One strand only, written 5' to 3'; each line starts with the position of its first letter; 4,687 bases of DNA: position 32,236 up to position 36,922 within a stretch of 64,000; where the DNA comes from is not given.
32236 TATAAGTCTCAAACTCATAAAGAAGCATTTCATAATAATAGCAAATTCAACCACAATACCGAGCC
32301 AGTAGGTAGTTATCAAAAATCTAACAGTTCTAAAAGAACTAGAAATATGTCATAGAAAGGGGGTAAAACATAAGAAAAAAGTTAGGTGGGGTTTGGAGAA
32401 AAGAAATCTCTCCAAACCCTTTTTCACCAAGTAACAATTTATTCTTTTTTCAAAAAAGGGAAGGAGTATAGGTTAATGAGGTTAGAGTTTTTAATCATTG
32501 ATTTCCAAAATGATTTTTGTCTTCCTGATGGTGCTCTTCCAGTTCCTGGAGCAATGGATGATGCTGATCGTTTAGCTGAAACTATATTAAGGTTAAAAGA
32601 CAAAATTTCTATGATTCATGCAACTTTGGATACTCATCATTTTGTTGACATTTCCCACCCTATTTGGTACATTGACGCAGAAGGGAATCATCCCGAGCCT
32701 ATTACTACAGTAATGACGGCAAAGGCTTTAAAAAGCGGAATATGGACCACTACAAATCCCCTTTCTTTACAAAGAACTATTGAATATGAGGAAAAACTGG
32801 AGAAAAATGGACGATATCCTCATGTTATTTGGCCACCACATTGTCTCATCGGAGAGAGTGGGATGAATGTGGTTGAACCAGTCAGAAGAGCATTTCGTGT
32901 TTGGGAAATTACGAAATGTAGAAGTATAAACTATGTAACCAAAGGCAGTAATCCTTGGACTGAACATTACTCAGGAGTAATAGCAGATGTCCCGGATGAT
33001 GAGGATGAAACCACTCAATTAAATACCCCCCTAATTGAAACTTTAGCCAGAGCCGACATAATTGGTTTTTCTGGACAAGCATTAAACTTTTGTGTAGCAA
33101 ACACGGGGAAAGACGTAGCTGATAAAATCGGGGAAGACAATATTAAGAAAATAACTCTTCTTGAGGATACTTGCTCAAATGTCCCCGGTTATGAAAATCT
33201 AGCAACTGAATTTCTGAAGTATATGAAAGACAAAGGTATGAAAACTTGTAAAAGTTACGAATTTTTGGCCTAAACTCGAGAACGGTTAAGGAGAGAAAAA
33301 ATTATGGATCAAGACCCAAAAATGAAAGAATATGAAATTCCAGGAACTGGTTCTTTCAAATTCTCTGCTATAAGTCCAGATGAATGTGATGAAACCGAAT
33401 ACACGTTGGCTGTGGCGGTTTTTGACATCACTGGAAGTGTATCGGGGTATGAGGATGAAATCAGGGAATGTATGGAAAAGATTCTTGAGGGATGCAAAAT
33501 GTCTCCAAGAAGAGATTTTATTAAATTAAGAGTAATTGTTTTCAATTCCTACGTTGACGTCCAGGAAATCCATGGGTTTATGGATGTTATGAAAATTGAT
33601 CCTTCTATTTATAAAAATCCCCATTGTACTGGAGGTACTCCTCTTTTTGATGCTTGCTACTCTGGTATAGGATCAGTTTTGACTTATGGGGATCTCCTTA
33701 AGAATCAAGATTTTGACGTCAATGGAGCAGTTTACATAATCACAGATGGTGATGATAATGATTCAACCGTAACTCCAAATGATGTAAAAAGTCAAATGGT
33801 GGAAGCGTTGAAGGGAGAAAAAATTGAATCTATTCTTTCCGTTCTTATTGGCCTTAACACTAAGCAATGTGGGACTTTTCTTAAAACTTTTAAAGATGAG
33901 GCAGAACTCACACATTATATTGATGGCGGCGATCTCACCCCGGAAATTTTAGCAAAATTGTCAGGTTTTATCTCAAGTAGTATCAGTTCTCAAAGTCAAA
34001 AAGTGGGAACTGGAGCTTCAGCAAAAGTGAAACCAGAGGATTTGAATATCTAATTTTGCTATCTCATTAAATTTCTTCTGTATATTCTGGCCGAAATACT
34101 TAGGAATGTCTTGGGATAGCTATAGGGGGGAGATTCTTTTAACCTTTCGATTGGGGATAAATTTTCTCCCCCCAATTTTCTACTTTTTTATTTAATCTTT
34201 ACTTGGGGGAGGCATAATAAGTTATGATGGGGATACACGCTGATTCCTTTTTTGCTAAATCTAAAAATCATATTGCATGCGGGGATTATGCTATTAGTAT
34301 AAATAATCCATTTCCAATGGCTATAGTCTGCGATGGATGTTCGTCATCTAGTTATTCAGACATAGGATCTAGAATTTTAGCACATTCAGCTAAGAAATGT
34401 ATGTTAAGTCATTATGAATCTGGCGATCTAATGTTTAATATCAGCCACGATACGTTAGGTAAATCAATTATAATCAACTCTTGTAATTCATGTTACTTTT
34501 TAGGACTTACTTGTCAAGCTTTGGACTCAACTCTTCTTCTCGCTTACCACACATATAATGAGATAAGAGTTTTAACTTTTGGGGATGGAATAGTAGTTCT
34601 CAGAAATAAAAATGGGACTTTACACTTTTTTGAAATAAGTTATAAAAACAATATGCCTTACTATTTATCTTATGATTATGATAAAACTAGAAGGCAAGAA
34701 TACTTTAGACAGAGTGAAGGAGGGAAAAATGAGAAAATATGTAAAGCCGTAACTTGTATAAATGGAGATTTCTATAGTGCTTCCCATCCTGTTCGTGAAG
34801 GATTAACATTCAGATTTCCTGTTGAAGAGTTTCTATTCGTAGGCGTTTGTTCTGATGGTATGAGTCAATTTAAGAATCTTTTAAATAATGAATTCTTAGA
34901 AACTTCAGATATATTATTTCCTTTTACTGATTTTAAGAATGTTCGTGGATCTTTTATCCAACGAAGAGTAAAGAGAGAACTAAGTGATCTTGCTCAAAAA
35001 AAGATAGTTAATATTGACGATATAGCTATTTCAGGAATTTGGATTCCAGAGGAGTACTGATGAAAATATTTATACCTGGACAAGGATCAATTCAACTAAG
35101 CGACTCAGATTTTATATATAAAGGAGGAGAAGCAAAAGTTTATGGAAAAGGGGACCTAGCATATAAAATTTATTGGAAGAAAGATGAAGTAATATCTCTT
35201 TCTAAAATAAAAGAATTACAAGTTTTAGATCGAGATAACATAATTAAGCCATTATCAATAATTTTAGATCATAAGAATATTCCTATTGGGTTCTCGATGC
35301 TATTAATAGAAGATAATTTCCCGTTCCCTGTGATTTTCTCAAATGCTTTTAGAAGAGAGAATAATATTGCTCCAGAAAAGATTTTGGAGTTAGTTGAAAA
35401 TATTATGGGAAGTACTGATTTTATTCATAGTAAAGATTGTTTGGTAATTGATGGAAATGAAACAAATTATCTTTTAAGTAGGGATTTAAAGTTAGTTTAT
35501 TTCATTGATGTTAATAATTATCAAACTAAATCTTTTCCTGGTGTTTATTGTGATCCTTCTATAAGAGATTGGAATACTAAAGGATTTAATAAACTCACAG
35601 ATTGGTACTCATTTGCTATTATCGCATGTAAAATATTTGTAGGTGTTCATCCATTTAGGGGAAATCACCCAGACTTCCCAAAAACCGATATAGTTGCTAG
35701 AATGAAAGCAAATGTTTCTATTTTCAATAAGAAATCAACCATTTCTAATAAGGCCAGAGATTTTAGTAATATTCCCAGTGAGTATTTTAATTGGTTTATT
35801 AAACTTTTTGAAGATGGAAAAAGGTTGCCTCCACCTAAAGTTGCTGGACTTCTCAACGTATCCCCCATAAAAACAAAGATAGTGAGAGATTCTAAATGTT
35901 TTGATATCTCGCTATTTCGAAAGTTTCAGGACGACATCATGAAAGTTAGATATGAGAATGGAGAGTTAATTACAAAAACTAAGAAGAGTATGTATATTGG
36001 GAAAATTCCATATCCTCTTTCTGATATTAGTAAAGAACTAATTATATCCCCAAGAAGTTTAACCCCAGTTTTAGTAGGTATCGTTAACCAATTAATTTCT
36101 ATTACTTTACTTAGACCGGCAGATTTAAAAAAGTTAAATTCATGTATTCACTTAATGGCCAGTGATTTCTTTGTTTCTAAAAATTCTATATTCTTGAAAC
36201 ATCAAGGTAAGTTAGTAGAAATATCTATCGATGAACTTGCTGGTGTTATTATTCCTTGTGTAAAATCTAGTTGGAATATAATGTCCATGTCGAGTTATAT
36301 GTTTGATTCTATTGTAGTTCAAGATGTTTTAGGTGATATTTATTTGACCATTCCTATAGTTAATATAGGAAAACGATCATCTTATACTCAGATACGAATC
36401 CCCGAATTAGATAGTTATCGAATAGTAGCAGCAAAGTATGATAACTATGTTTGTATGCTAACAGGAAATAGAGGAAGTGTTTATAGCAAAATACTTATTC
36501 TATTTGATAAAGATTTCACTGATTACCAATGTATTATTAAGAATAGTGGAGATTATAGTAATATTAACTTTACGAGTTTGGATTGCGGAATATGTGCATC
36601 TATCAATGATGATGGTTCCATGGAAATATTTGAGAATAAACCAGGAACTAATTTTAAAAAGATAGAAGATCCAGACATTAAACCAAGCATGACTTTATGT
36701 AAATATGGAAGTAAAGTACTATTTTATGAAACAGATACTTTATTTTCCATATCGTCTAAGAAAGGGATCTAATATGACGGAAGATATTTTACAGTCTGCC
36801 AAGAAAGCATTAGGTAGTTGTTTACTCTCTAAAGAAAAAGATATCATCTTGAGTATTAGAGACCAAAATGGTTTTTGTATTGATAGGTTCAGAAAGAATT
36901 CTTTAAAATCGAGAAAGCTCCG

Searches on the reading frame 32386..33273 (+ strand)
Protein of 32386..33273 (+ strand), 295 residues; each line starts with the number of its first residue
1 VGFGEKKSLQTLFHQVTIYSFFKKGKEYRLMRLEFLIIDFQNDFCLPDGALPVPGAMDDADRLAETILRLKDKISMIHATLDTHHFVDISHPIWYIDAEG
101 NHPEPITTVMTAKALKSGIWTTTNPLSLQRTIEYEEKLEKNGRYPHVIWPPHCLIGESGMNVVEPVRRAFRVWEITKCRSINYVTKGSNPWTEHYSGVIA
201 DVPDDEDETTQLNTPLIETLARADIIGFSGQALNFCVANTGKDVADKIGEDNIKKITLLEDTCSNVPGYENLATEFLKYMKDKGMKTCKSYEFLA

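Call 3: search_protein_families(library=pfam, proteins=[window:32386-33273:+], max_evalue=0.01)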
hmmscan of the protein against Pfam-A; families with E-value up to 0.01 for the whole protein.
window:32386-33273:+ (295 aa): 0 families

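Call 69: search_protein_families(library=phrogs, proteins=[window:32386-33273:+], max_evalue=0.001)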
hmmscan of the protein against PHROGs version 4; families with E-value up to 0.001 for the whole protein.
window:32386-33273:+ (295 aa): 1 family
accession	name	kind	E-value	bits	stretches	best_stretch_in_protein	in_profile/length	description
phrog_19305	-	unknown function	3.3e-07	31.4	0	35-90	6-62/199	-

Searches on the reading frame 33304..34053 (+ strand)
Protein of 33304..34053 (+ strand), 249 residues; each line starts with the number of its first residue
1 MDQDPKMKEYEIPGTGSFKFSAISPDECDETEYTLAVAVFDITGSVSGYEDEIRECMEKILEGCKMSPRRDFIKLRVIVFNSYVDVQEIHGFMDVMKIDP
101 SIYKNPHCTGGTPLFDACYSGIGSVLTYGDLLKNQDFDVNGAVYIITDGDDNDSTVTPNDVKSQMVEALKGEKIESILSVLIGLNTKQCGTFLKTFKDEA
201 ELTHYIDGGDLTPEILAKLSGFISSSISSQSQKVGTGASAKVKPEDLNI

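Call 3: search_protein_families(library=pfam, proteins=[window:33304-34053:+], max_evalue=0.01)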
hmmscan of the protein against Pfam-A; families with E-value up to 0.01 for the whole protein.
window:33304-34053:+ (249 aa): 0 families

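Call 69: search_protein_families(library=phrogs, proteins=[window:33304-34053:+], max_evalue=0.001)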
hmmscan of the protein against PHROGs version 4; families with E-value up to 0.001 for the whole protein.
window:33304-34053:+ (249 aa): 1 family
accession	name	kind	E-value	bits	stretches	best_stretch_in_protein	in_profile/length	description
phrog_7371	-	unknown function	0.00031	21.4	1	32-155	5-114/204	-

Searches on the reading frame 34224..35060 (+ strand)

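Call 68: search_protein_families(library=pfam, proteins=[window:34224-35060:+], max_evalue=0.001)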
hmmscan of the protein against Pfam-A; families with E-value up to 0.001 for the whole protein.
window:34224-35060:+ (278 aa): 1 family
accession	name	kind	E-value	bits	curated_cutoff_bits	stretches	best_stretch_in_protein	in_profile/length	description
PF13672.11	PP2C_2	-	1.4e-12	48.1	24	1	15-214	8-175/209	Protein phosphatase 2C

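Call 69: search_protein_families(library=phrogs, proteins=[window:34224-35060:+], max_evalue=0.001)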
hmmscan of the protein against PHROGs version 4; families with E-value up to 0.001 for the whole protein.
window:34224-35060:+ (278 aa): 0 families

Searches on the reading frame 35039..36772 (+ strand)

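Call 23: search_protein_families(library=phrogs, proteins=[window:35039-36772:+], max_evalue=0.00001)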
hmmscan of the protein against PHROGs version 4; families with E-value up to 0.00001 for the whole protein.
window:35039-36772:+ (577 aa): 0 families

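Call 68: search_protein_families(library=pfam, proteins=[window:35039-36772:+], max_evalue=0.001)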
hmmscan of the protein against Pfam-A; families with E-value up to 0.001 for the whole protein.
window:35039-36772:+ (577 aa): 1 family
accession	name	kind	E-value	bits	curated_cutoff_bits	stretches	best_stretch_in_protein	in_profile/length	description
PF00069.31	Pkinase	-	1.5e-06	28.3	31.7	1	54-242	46-239/263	Protein kinase domain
